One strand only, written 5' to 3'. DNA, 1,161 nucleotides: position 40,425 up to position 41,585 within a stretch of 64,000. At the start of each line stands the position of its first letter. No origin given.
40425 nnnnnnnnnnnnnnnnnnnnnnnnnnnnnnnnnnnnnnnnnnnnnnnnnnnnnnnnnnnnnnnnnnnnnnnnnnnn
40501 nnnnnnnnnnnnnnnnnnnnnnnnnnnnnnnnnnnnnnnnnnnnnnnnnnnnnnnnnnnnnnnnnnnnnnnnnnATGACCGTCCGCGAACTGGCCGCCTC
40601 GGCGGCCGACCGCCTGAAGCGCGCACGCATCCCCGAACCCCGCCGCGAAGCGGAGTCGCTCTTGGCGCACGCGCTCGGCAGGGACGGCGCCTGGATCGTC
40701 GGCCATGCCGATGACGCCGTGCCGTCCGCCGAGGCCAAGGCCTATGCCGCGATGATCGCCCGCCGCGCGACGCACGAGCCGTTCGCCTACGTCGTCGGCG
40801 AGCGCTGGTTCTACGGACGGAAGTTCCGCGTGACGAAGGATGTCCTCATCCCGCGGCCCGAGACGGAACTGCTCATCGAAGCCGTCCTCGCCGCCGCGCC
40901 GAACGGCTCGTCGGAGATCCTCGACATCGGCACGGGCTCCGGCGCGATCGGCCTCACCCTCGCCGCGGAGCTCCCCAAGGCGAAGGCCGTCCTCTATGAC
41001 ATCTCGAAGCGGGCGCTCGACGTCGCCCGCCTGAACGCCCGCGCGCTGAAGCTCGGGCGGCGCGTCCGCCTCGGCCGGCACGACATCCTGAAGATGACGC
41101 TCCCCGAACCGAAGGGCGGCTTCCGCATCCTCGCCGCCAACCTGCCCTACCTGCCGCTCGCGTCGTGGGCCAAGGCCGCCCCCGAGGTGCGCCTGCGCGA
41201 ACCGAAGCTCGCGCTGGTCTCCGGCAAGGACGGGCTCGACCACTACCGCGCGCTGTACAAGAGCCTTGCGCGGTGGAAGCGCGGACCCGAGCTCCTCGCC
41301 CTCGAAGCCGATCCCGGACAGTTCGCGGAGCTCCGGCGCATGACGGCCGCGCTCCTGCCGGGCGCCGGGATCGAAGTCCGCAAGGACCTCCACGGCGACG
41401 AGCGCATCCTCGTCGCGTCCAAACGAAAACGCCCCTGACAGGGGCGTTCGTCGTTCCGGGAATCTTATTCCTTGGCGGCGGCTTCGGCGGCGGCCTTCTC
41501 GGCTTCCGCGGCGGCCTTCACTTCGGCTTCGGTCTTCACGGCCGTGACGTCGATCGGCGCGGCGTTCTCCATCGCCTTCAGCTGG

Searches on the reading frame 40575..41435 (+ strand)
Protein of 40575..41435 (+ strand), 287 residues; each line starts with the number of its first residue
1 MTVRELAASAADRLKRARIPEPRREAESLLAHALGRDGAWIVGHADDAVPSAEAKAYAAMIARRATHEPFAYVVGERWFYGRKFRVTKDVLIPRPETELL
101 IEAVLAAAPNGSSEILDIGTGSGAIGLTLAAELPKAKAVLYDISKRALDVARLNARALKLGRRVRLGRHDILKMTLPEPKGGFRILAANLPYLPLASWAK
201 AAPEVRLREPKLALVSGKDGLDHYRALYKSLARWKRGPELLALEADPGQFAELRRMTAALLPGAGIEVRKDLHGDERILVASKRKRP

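Call 12: find_homologous_proteins(query=window:40575-41435:+, max_evalue=1e-10)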
Query window:40575-41435:+ (287 aa): 7699 proteins with E <= 1e-10 among 8000 candidates; the best 120 are listed.
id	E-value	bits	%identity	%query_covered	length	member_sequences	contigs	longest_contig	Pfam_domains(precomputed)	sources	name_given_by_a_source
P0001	1.1e-178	611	100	100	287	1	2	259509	PF13847.13,PF06325.20,PF05175.21,PF13649.13,PF17827.7,PF08242.19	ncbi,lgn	-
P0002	8.2e-158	542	90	100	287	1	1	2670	PF13847.13,PF05175.21,PF13649.13,PF17827.7,PF08242.19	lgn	-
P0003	9.5e-146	503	82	100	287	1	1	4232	PF13847.13,PF06325.20,PF05175.21,PF13649.13,PF00891.25,PF17827.7,PF08242.19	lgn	-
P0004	2.1e-139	482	77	100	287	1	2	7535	PF13847.13,PF05175.21,PF13649.13,PF17827.7,PF08242.19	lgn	-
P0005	4.5e-135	468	78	100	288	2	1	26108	PF05175.21,PF13649.13,PF17827.7,PF08242.19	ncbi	-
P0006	2.0e-134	466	78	100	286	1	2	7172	PF13847.13,PF06325.20,PF05175.21,PF13649.13,PF17827.7,PF08242.19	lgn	-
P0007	4.4e-133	461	76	100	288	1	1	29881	PF13847.13,PF05175.21,PF13649.13,PF17827.7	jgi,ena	-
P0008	5.6e-133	461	77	100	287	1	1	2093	PF13847.13,PF05175.21,PF13649.13,PF17827.7,PF08242.19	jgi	-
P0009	2.2e-132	459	74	100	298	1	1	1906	PF13847.13,PF05175.21,PF13649.13,PF17827.7,PF10294.16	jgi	jgi:release factor glutamine methyltransferase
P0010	3.0e-132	458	75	100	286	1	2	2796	PF13847.13,PF05175.21,PF13649.13,PF17827.7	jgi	-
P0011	3.9e-132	458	74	99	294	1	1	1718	PF13847.13,PF06325.20,PF05175.21,PF13649.13,PF17827.7,PF08242.19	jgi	jgi:release factor glutamine methyltransferase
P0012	7.0e-132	457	76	100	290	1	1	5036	PF13847.13,PF05175.21,PF13649.13,PF17827.7,PF08242.19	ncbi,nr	ncbi:MAG TPA: peptide chain release factor N(5)-glutamine methyltransferase [Candidatus Baltobactera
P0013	1.1e-130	453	74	100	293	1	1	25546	PF13847.13,PF06325.20,PF05175.21,PF13649.13,PF17827.7,PF08242.19,PF10294.16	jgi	jgi:release factor glutamine methyltransferase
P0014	2.6e-130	452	75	100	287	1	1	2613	PF13847.13,PF05175.21,PF13649.13,PF17827.7,PF08242.19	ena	-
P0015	3.7e-130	451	74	100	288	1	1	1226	PF13847.13,PF05175.21,PF13649.13,PF17827.7,PF08242.19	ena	-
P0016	7.0e-130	451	72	100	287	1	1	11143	PF13847.13,PF06325.20,PF05175.21,PF13649.13,PF00891.25,PF17827.7,PF08242.19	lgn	-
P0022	5.9e-125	434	70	100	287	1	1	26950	PF13847.13,PF05175.21,PF13649.13,PF17827.7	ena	-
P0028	7.5e-118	411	69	100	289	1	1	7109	PF13847.13,PF06325.20,PF05175.21,PF13649.13,PF17827.7,PF08242.19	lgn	-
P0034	3.8e-111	389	66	100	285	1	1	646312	PF13847.13,PF05175.21,PF17827.7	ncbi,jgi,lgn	ncbi:MAG: peptide chain release factor N(5)-glutamine methyltransferase [Patescibacteria group bacte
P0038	3.6e-109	383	67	99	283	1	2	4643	PF13847.13,PF06325.20,PF05175.21,PF13649.13,PF17827.7,PF08242.19,PF10294.16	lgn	-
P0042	1.6e-106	374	64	100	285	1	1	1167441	PF13847.13,PF06325.20,PF05175.21,PF13649.13,PF12847.14,PF17827.7,PF08242.19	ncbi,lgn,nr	ncbi:MAG: peptide chain release factor N(5)-glutamine methyltransferase [Patescibacteria group bacte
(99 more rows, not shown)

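Call 14: find_related_loci(query=A1, collection=genome_contigs, flank=3000)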
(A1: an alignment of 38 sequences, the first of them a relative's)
Query A1 (287 aa) in genome_contigs; peptide patterns used: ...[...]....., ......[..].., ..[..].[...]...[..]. (x = any residue, [..] = any of these).
600 stretches matched a pattern (row limit reached: there are more); 598 encode a relative of the query (tblastn E <= 1e-3); the best 80 are kept; 80 distinct loci.
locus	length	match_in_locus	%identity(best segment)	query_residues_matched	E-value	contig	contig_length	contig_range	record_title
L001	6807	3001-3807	39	11-280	1e-50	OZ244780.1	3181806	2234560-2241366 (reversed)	MAG: Dehalococcoidia bacterium isolate 5f96cbe3-438d-44fc-9d38-e394ee4f63dc genome assembly, chromosome: 1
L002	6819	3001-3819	40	9-284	5e-50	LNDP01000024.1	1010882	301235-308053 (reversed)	MAG: Acidobacteria bacterium Ga0074141 Ga0074141_122.1, whole genome shotgun sequence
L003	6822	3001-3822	40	1-279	9e-49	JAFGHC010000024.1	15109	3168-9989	MAG: Candidatus Saganbacteria bacterium isolate Zod_Metabat.143 k87_8765401, whole genome shotgun sequence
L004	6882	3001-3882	37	1-285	9e-49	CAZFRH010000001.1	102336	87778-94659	MAG TPA_asm: uncultured Gammaproteobacteria bacterium isolate binchicken_co128_233 genome assembly, contig: NODE_118_len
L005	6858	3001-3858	37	2-284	2e-48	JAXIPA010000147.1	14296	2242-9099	MAG: Nitrospirota bacterium isolate Fractures_MAG_07 c_000000173087, whole genome shotgun sequence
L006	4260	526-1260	39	1-245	2e-48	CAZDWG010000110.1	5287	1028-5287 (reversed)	MAG TPA_asm: uncultured Zetaproteobacteria bacterium isolate SRP128015_co4_11 genome assembly, contig: NODE_4170_length_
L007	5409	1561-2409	36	2-284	5e-48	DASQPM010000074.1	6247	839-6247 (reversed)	MAG TPA_asm: Pyrinomonadaceae bacterium isolate SMAG_U10830 k141_2882646, whole genome shotgun sequence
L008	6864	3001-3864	37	2-286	2e-47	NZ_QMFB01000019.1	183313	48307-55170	Paenibacillus contaminans strain CKOBP-6 scaffold19, whole genome shotgun sequence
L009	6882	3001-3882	34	1-280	7e-47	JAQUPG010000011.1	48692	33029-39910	MAG: Patescibacteria group bacterium isolate STD1_219 NODE_1386_length_48692_cov_6.697745_Sandtown_D1, whole genome shot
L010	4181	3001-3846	35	2-281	1e-46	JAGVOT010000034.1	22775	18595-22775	MAG: Nitrospirae bacterium isolate DeMMO3_8 c_000000083913, whole genome shotgun sequence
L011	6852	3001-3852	37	1-279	2e-45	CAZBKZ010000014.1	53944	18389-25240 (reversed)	MAG TPA_asm: uncultured Syntrophomonadaceae bacterium isolate SRP241341_co1_200 genome assembly, contig: NODE_741_length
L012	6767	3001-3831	37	2-280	1e-45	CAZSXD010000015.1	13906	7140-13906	MAG TPA_asm: uncultured bacterium isolate binchicken_co91_487 genome assembly, contig: NODE_5243_length_13906_cov_5.2933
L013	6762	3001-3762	42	23-283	3e-45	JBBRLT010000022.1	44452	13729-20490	MAG: Terriglobales bacterium isolate La1_maxbin2.080 LA1C_X2.080_k141_1067355L_44452_cov_16.0179, whole genome shotgun s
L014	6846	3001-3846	41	2-281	3e-45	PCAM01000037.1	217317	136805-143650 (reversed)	MAG: Chloroflexota bacterium isolate NP132 MHASMcontig_370390, whole genome shotgun sequence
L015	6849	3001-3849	38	1-286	4e-45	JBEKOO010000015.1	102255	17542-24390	MAG: Candidatus Korobacteraceae bacterium isolate SPRUCE 442 SPRUCE_442_15, whole genome shotgun sequence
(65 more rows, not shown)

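Call 15: find_related_loci(query=window:40575-41435:+, collection=metagenome_contigs, flank=2500)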
Query window:40575-41435:+ (287 aa) in metagenome_contigs; peptide patterns used: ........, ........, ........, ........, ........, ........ (x = any residue, [..] = any of these).
412 stretches matched a pattern; 32 encode a relative of the query (tblastn E <= 1e-3); 32 distinct loci.
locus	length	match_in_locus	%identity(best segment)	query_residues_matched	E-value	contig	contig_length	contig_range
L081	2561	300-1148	68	1-284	2e-124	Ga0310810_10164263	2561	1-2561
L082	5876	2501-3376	65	1-285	4e-114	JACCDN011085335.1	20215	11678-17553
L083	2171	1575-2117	78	1-173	3e-84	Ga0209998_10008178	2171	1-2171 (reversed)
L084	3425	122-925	35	1-282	1e-49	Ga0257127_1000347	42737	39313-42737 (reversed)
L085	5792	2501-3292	36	2-278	2e-48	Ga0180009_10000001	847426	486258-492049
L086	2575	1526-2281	37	1-261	1e-48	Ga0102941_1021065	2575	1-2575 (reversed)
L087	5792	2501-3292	36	1-279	1e-48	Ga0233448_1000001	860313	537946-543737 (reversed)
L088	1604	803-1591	37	23-278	3e-49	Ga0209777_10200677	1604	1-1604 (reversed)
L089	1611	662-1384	36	1-245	1e-46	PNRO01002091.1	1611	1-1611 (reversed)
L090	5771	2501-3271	35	1-253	2e-45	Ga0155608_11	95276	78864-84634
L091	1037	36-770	37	1-249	1e-47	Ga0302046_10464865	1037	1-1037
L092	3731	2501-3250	36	1-259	2e-44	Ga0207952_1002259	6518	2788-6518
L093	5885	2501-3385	33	1-280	1e-43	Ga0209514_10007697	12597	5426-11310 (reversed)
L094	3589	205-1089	33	1-280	1e-43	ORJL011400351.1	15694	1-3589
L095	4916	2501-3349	34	1-283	1e-43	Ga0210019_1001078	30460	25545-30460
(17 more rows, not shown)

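Call 16: find_encoding_contigs(protein=P0001, flank=1500, max_places=3)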
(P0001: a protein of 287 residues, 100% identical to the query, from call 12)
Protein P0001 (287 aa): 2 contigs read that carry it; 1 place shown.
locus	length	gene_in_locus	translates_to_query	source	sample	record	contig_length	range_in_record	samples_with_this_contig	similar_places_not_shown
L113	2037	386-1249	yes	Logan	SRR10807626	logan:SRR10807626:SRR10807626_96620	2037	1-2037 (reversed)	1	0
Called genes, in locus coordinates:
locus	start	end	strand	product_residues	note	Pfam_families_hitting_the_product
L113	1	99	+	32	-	?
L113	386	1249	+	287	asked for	PF17827:PrmC_N, PF05175:MTS, PF06325:PrmA (weak), PF08242:Methyltransf_12 (weak), PF13649:Methyltransf_25, PF13847:Methyltransf_31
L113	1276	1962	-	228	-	PF01386:Ribosomal_L25p, PF14693:Ribosomal_TL5_C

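Call 17: find_encoding_contigs(protein=P0005, flank=2500, max_places=3)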
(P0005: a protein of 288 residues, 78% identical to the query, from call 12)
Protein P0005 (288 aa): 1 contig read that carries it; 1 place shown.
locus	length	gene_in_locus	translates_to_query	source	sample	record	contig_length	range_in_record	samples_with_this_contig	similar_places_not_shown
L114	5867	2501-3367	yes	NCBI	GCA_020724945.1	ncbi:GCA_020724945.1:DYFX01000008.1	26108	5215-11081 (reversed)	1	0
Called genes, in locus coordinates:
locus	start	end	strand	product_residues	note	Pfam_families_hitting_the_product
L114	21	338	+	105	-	PF01197:Ribosomal_L31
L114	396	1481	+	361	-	PF03462:PCRF, PF00472:RF-1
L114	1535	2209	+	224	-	PF00483:NTP_transferase, PF01128:IspD (faint), PF12804:NTP_transf_3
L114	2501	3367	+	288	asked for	PF17827:PrmC_N, PF05175:MTS, PF08242:Methyltransf_12 (weak), PF13649:Methyltransf_25 (weak)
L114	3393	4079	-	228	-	PF01386:Ribosomal_L25p, PF14693:Ribosomal_TL5_C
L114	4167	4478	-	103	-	-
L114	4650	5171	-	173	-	-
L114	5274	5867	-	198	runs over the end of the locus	-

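Call 18: find_encoding_contigs(protein=P0007, flank=2500, max_places=3)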
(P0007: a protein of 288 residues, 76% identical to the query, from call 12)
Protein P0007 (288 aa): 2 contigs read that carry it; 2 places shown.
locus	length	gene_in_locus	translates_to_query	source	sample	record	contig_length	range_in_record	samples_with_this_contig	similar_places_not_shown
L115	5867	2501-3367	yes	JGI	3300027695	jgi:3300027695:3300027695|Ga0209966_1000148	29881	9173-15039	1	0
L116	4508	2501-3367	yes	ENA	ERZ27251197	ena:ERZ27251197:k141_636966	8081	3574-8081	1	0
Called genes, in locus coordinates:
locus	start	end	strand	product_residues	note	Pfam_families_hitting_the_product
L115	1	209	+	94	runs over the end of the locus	PF01197:Ribosomal_L31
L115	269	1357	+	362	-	PF03462:PCRF, PF00472:RF-1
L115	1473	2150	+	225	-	PF00483:NTP_transferase, PF01128:IspD (weak), PF12804:NTP_transf_3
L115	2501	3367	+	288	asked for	PF17827:PrmC_N, PF05175:MTS, PF13649:Methyltransf_25 (weak), PF13847:Methyltransf_31 (weak)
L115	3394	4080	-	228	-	PF01386:Ribosomal_L25p, PF14693:Ribosomal_TL5_C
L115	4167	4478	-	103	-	-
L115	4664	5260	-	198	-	PF13238:AAA_18 (weak)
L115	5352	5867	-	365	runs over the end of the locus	PF01098:FTSW_RODA_SPOVE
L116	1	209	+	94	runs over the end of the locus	PF01197:Ribosomal_L31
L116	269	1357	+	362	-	PF03462:PCRF, PF00472:RF-1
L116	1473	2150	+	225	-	PF00483:NTP_transferase, PF01128:IspD (weak), PF12804:NTP_transf_3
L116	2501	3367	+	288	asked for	PF17827:PrmC_N, PF05175:MTS, PF13649:Methyltransf_25 (weak), PF13847:Methyltransf_31 (weak)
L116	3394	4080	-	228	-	PF01386:Ribosomal_L25p, PF14693:Ribosomal_TL5_C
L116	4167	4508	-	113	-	?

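Call 19: find_encoding_contigs(protein=P0013, flank=2500, max_places=3)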
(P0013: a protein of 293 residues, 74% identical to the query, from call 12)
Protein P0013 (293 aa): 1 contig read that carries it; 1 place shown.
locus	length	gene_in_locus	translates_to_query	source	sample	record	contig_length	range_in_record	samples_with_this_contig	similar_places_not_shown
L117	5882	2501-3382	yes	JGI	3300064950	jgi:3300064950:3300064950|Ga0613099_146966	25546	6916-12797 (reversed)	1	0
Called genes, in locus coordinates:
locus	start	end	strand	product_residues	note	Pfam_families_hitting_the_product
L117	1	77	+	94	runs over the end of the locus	PF01197:Ribosomal_L31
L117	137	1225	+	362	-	PF03462:PCRF, PF00472:RF-1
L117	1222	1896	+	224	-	PF00483:NTP_transferase, PF01128:IspD (weak), PF12804:NTP_transf_3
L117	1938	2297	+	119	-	-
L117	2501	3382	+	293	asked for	PF17827:PrmC_N, PF05175:MTS, PF10294:Methyltransf_16 (weak), PF06325:PrmA (weak), PF08242:Methyltransf_12 (weak), PF13649:Methyltransf_25, PF13847:Methyltransf_31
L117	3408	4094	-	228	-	PF01386:Ribosomal_L25p, PF14693:Ribosomal_TL5_C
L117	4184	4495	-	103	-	-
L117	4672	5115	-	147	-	-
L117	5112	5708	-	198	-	PF13238:AAA_18 (weak)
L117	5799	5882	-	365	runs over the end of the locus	PF01098:FTSW_RODA_SPOVE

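Call 20: find_encoding_contigs(protein=P0003, flank=2500, max_places=3)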
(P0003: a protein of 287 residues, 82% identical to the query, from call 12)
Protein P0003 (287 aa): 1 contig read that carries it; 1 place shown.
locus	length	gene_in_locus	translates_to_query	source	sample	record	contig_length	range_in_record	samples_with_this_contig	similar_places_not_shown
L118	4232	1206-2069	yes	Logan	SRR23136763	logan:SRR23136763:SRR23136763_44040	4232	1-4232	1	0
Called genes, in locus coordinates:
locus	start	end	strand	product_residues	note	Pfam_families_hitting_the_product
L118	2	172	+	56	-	?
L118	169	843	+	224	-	PF00483:NTP_transferase, PF01128:IspD (weak), PF12804:NTP_transf_3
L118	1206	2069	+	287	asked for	PF17827:PrmC_N, PF00891:Methyltransf_2 (weak), PF05175:MTS, PF06325:PrmA (weak), PF08242:Methyltransf_12 (weak), PF13649:Methyltransf_25, PF13847:Methyltransf_31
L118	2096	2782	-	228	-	PF01386:Ribosomal_L25p, PF14693:Ribosomal_TL5_C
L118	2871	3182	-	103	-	-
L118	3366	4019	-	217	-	PF13238:AAA_18 (weak)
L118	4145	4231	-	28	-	?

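Call 21: find_encoding_contigs(protein=P0016, flank=2500, max_places=3)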
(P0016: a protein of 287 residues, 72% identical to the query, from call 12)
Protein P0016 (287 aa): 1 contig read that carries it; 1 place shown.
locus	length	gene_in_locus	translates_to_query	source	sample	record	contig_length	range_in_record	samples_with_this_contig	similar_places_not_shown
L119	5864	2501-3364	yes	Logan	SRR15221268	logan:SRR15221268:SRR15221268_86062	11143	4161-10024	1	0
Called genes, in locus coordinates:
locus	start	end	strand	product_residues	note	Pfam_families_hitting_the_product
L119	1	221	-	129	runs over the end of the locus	-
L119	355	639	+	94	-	PF01197:Ribosomal_L31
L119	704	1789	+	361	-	PF03462:PCRF, PF00472:RF-1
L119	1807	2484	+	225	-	PF00483:NTP_transferase, PF01128:IspD (weak), PF12804:NTP_transf_3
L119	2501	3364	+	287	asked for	PF17827:PrmC_N, PF00891:Methyltransf_2 (weak), PF05175:MTS, PF06325:PrmA (weak), PF08242:Methyltransf_12 (weak), PF13649:Methyltransf_25, PF13847:Methyltransf_31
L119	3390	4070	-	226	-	PF01386:Ribosomal_L25p, PF14693:Ribosomal_TL5_C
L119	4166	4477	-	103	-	-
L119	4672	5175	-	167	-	-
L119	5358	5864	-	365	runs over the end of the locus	PF01098:FTSW_RODA_SPOVE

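Call 22: find_encoding_contigs(protein=P0022, flank=2500, max_places=3)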
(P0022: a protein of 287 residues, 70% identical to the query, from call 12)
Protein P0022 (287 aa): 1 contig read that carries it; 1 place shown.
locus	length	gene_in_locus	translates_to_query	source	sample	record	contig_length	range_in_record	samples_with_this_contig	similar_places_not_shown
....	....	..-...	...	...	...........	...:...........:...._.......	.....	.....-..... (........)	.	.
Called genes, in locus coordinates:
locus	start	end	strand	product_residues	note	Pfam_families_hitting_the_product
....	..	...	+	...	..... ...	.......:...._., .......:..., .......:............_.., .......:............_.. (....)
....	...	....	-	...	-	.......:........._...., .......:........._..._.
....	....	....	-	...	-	-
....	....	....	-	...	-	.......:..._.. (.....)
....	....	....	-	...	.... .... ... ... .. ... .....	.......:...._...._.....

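Call 23: find_encoding_contigs(protein=P0034, flank=2500, max_places=3)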
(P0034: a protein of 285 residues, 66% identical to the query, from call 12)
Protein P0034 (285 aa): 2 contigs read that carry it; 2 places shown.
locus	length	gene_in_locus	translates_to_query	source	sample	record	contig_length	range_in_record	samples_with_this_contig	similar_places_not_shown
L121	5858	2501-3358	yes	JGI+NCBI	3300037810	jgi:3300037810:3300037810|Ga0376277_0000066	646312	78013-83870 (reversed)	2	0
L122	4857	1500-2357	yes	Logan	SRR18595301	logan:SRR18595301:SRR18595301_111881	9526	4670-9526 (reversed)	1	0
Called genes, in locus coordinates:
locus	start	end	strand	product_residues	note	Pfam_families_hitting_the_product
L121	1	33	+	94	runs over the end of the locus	PF01197:Ribosomal_L31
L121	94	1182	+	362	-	PF03462:PCRF, PF00472:RF-1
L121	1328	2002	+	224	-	PF00483:NTP_transferase, PF01128:IspD (weak), PF12804:NTP_transf_3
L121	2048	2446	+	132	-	-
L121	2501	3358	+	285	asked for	PF17827:PrmC_N, PF05175:MTS, PF13847:Methyltransf_31 (weak)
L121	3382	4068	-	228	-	PF01386:Ribosomal_L25p, PF14693:Ribosomal_TL5_C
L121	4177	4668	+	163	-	PF24585:YunG (weak)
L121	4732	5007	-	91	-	-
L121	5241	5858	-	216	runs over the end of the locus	-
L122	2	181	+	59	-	?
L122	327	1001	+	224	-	PF00483:NTP_transferase, PF01128:IspD (weak), PF12804:NTP_transf_3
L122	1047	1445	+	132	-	-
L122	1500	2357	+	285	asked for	PF17827:PrmC_N, PF05175:MTS, PF13847:Methyltransf_31 (weak)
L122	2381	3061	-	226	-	PF01386:Ribosomal_L25p, PF14693:Ribosomal_TL5_C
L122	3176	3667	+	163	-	PF24585:YunG (weak)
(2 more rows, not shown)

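Call 27: find_encoding_contigs(protein=P0004, flank=1500, max_places=4)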
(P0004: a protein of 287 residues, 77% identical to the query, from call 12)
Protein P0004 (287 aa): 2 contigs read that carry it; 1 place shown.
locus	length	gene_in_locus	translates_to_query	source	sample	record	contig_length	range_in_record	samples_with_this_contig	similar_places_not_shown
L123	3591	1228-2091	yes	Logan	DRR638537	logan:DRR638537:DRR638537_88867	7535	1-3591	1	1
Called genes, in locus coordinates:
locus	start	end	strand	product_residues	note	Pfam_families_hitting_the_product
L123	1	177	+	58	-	?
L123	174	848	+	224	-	PF00483:NTP_transferase, PF01128:IspD (weak), PF12804:NTP_transf_3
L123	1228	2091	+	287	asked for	PF17827:PrmC_N, PF05175:MTS, PF08242:Methyltransf_12 (weak), PF13649:Methyltransf_25, PF13847:Methyltransf_31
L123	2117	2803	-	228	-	PF01386:Ribosomal_L25p, PF14693:Ribosomal_TL5_C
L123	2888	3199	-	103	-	-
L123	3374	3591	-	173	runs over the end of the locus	-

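Call 28: find_encoding_contigs(protein=P0006, flank=1500, max_places=4)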
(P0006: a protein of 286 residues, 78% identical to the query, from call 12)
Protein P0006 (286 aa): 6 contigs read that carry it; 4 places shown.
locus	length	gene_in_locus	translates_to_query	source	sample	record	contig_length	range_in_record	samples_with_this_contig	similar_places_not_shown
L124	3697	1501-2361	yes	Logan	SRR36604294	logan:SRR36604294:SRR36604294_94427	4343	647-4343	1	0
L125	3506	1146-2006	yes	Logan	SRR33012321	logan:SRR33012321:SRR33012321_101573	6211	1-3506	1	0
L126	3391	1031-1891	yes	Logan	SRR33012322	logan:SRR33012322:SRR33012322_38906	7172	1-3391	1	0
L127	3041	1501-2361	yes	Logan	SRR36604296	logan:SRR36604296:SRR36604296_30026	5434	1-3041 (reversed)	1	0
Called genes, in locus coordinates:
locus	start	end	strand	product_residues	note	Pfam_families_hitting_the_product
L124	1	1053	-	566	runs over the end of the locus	?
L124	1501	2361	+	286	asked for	PF17827:PrmC_N, PF05175:MTS, PF06325:PrmA (weak), PF08242:Methyltransf_12 (weak), PF13649:Methyltransf_25, PF13847:Methyltransf_31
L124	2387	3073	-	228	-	PF01386:Ribosomal_L25p, PF14693:Ribosomal_TL5_C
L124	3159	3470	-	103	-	-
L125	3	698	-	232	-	?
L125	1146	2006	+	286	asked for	PF17827:PrmC_N, PF05175:MTS, PF06325:PrmA (weak), PF08242:Methyltransf_12 (weak), PF13649:Methyltransf_25, PF13847:Methyltransf_31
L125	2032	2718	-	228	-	PF01386:Ribosomal_L25p, PF14693:Ribosomal_TL5_C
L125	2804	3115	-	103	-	-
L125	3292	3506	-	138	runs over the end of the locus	-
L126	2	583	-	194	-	?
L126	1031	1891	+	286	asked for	PF17827:PrmC_N, PF05175:MTS, PF06325:PrmA (weak), PF08242:Methyltransf_12 (weak), PF13649:Methyltransf_25, PF13847:Methyltransf_31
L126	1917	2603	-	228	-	PF01386:Ribosomal_L25p, PF14693:Ribosomal_TL5_C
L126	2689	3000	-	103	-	-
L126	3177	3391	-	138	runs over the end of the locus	-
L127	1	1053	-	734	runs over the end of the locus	-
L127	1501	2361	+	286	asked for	PF17827:PrmC_N, PF05175:MTS, PF06325:PrmA (weak), PF08242:Methyltransf_12 (weak), PF13649:Methyltransf_25, PF13847:Methyltransf_31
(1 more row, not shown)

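Call 29: find_encoding_contigs(protein=P0028, flank=1500, max_places=4)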
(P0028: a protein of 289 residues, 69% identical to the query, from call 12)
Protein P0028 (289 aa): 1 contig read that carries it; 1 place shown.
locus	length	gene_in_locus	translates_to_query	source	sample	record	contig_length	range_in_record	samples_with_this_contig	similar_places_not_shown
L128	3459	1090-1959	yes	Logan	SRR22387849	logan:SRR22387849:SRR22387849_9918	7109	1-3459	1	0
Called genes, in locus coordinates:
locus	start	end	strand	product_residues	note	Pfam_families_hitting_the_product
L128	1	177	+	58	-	?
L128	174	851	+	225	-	PF00483:NTP_transferase, PF01128:IspD (weak), PF12804:NTP_transf_3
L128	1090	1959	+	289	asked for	PF17827:PrmC_N, PF05175:MTS, PF06325:PrmA (weak), PF08242:Methyltransf_12 (faint), PF13649:Methyltransf_25, PF13847:Methyltransf_31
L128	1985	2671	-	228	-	PF01386:Ribosomal_L25p, PF14693:Ribosomal_TL5_C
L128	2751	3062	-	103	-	-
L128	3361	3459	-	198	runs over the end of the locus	-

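Call 54: list_cluster_members(proteins=[P0001, P0005, P0012, P0034, P0042])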
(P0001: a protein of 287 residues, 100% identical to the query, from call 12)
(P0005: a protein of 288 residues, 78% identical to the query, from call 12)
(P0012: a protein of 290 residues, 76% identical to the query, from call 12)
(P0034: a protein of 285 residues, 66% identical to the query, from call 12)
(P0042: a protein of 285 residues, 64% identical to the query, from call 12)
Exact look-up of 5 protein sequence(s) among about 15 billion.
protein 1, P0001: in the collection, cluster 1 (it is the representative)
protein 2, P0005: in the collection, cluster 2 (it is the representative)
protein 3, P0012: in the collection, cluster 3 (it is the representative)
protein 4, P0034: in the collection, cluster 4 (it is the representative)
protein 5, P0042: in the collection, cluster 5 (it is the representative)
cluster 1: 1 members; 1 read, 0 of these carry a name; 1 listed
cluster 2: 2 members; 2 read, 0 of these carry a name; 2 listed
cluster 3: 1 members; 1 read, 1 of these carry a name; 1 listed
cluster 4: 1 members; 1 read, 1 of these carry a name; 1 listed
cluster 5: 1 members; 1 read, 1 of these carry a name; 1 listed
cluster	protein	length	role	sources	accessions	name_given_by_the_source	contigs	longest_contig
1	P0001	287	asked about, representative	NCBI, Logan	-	-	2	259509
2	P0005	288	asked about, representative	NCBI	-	-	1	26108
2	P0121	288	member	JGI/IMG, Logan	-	-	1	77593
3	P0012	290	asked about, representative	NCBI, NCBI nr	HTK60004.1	MAG TPA: peptide chain release factor N(5)-glutamine methyltransferase [Candidatus ... | peptide chain release factor N(5)-glutamine methyltransferase [Candidatus ...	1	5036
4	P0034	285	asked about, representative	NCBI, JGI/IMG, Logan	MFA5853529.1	MAG: peptide chain release factor N(5)-glutamine methyltransferase [Patescibacteria group ... | release factor glutamine methyltransferase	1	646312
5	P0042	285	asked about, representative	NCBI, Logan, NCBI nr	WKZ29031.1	MAG: peptide chain release factor N(5)-glutamine methyltransferase [Patescibacteria group ...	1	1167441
